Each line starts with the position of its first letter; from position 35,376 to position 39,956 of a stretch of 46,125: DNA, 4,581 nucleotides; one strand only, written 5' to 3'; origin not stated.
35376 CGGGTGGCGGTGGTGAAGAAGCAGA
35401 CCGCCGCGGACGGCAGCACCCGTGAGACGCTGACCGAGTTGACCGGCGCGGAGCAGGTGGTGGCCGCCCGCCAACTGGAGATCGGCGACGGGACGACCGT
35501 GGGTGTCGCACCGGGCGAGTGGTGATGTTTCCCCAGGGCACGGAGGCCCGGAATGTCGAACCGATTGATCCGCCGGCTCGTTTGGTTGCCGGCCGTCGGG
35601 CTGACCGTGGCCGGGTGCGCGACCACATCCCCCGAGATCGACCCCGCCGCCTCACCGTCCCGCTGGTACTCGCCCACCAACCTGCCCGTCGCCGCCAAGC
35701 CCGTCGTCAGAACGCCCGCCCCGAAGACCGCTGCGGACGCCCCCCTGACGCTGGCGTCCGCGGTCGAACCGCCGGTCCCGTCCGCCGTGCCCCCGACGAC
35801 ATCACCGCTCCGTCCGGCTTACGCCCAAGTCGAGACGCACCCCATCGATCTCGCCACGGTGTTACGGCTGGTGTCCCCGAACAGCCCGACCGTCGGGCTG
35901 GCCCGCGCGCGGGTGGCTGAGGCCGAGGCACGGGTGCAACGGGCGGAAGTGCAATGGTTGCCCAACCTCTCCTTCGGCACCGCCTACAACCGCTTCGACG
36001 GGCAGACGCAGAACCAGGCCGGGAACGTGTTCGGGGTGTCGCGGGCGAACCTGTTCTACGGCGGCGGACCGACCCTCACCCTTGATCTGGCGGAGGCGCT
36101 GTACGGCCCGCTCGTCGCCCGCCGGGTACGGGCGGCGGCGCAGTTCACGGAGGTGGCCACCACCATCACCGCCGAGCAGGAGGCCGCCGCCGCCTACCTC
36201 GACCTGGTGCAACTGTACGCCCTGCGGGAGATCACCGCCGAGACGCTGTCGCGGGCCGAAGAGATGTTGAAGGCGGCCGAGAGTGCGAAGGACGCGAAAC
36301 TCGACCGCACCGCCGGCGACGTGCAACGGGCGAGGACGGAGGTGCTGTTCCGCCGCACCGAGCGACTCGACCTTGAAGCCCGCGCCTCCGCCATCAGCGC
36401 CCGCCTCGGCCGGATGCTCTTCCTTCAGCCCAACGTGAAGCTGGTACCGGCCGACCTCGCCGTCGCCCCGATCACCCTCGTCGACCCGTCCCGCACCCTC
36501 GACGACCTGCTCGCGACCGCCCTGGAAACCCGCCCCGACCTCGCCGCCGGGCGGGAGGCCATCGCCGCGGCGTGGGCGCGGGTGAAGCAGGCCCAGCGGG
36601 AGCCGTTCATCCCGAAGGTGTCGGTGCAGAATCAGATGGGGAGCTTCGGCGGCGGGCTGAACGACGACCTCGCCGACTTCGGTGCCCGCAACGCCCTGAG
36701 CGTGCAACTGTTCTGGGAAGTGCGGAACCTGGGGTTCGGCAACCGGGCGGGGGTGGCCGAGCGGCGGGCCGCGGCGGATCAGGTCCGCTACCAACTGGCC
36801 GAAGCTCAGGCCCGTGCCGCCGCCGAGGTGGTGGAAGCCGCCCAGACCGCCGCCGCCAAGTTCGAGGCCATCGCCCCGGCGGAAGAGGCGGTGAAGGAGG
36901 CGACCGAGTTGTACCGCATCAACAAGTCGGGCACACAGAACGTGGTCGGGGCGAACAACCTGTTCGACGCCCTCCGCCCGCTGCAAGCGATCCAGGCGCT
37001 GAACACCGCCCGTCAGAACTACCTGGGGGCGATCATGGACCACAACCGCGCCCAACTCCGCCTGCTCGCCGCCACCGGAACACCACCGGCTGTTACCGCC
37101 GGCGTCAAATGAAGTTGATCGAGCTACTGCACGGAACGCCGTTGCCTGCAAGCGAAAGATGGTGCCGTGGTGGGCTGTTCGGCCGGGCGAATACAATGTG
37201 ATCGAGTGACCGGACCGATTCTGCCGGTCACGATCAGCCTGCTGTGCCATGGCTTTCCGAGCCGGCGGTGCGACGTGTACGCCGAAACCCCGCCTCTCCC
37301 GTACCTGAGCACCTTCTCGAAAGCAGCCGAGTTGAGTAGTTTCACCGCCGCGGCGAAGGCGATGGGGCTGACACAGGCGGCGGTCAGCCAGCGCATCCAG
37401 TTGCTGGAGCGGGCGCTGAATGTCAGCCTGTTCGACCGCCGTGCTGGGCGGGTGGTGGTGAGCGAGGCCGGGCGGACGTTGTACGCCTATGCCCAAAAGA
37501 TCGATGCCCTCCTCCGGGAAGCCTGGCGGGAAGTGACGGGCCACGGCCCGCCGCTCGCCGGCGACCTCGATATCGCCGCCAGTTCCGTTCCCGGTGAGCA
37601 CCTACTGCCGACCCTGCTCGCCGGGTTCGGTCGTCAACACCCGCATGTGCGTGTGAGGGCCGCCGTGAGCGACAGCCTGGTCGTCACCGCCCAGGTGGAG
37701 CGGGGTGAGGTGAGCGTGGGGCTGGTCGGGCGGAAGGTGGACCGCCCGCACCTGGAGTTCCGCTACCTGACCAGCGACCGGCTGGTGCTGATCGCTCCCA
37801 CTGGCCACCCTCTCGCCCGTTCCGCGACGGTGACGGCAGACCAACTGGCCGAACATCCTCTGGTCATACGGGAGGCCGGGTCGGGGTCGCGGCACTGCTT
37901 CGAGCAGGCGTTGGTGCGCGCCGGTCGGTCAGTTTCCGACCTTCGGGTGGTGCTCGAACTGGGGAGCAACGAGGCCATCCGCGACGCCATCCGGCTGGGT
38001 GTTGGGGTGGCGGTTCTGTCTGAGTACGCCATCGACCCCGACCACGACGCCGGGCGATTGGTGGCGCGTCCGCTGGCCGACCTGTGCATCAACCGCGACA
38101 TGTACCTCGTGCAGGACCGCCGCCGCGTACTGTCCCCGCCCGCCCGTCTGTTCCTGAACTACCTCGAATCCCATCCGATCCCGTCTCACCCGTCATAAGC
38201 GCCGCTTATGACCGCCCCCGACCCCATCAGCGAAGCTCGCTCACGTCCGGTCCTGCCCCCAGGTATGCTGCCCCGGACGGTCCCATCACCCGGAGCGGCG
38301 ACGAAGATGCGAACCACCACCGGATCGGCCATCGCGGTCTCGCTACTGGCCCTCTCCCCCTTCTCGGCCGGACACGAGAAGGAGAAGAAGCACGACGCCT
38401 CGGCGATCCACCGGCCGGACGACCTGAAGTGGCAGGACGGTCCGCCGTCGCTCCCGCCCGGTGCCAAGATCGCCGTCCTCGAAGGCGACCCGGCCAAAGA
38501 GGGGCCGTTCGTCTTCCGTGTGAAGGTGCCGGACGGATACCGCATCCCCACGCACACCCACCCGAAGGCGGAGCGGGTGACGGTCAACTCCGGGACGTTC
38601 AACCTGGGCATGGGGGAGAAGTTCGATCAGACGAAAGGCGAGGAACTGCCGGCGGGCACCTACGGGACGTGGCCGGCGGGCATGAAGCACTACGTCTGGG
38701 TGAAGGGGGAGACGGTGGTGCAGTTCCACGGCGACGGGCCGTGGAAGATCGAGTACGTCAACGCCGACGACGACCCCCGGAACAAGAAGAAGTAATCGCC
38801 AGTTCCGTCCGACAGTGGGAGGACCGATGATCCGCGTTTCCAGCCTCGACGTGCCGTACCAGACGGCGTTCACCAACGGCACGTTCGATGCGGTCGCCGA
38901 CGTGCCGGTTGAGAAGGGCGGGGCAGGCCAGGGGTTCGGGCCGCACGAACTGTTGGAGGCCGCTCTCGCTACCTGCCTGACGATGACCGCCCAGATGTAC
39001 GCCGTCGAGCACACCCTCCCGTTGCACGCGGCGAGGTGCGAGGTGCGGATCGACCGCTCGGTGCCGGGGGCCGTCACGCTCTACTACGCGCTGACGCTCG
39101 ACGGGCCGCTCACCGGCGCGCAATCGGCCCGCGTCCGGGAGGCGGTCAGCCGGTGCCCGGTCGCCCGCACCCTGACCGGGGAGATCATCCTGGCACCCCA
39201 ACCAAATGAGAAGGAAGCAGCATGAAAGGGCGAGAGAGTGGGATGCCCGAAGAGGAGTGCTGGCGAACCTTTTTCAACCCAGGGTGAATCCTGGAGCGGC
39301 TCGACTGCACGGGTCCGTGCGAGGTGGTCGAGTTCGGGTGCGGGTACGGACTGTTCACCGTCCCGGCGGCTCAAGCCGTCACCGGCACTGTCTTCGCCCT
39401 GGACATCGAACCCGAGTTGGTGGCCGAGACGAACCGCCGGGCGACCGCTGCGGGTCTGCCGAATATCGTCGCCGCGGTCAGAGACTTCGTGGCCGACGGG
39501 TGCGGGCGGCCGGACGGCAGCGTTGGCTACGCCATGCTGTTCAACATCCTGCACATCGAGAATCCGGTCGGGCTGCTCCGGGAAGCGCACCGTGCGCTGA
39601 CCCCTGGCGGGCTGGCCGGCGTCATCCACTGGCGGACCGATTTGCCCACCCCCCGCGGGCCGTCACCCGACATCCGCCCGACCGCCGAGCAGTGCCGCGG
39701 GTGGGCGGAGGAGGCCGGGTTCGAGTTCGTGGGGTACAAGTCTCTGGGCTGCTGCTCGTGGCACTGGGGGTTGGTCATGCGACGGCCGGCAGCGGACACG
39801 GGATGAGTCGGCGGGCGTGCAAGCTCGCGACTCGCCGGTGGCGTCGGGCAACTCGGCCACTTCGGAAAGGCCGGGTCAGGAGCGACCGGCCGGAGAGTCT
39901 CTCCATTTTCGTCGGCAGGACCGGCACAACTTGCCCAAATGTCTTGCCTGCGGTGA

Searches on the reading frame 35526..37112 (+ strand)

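Call 10: search_protein_families(library=pfam, proteins=[window:35526-37112:+], max_evalue=0.01)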
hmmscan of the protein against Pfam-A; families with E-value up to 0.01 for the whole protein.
window:35526-37112:+ (528 aa): 1 family
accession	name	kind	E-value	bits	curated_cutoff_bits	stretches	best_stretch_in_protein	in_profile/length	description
PF02321.23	OEP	-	6.1e-20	72.2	22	2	325-518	1-187/187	Outer membrane efflux protein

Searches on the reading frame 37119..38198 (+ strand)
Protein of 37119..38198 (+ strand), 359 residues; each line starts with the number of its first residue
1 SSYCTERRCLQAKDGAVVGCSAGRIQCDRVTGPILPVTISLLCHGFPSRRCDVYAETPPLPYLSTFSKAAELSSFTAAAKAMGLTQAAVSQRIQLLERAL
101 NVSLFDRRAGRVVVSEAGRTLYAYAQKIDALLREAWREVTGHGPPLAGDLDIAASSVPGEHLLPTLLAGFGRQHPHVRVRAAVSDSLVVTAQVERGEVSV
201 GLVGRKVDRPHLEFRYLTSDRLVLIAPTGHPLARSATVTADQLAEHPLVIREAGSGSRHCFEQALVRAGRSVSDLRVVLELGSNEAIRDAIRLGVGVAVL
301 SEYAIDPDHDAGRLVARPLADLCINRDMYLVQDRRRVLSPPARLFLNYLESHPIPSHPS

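Call 10: search_protein_families(library=pfam, proteins=[window:37119-38198:+], max_evalue=0.01)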
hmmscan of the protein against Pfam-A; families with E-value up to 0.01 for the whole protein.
window:37119-38198:+ (359 aa): 3 families
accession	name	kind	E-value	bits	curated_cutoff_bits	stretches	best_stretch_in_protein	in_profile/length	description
PF03466.25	LysR_substrate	-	2.9e-49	167.7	28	1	146-351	4-206/209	LysR substrate binding domain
PF00126.33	HTH_1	-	2.3e-17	63.1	26.6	1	63-119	4-60/60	Bacterial regulatory helix-turn-helix protein, lysR family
PF12727.12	PBP_like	-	9.7e-06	25.3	27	1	247-295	95-144/193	PBP superfamily domain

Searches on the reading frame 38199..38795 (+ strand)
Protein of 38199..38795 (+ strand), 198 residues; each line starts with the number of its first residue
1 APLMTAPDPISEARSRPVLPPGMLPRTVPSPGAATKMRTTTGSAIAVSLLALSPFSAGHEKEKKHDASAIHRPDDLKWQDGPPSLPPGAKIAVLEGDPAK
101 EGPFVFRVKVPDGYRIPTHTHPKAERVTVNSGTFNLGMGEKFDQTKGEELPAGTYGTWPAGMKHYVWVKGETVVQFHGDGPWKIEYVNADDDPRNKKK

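Call 10: search_protein_families(library=pfam, proteins=[window:38199-38795:+], max_evalue=0.01)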
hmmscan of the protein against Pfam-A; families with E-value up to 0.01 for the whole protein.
window:38199-38795:+ (198 aa): 3 families
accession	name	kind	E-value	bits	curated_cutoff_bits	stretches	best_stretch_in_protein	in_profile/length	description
PF12973.13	Cupin_7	-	2.4e-10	40.6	27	1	69-181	4-103/105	ChrR Cupin-like domain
PF14499.12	DUF4437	-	8.5e-07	28.8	24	1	94-195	27-130/250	Domain of unknown function (DUF4437)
PF07883.17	Cupin_2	-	0.0001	22.4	27.2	1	107-175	2-65/70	Cupin domain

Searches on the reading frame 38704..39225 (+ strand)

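Call 81: search_protein_families(library=pfam, proteins=[window:38704-39225:+], max_evalue=0.0001)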
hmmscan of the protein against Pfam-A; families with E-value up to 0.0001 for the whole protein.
window:38704-39225:+ (173 aa): 1 family
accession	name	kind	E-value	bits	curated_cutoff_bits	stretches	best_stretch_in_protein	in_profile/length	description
PF02566.24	OsmC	-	3e-12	47.3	27.5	1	73-161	1-95/100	OsmC-like protein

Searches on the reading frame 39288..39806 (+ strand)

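Call 25: search_protein_families(library=padloc, proteins=[window:39288-39806:+], max_evalue=0.01)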
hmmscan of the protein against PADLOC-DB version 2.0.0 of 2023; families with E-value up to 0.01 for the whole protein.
window:39288-39806:+ (172 aa): 1 family
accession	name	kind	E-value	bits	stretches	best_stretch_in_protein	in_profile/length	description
PDLC04134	mad2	-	2.1e-15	54.5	1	1-122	283-404/492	mads_2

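Call 81: search_protein_families(library=pfam, proteins=[window:39288-39806:+], max_evalue=0.0001)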
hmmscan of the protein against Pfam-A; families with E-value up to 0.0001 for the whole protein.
window:39288-39806:+ (172 aa): 6 families
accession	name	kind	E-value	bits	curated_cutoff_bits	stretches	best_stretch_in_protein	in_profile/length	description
PF13649.12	Methyltransf_25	-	4.9e-13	50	27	1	13-108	1-97/97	Methyltransferase domain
PF08241.18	Methyltransf_11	-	2.4e-11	44.6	21.2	1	15-109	2-92/95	Methyltransferase domain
PF08242.18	Methyltransf_12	-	6.1e-09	36.9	30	1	14-109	1-97/98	Methyltransferase domain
PF13489.12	Methyltransf_23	-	2.1e-08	34.5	27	1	12-119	25-123/164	Methyltransferase domain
PF13847.12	Methyltransf_31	-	1.2e-07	32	27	1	11-116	5-113/145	Methyltransferase domain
PF01209.24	Ubie_methyltran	-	9.9e-05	22.2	20.1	0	11-113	49-152/233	ubiE/COQ5 methyltransferase family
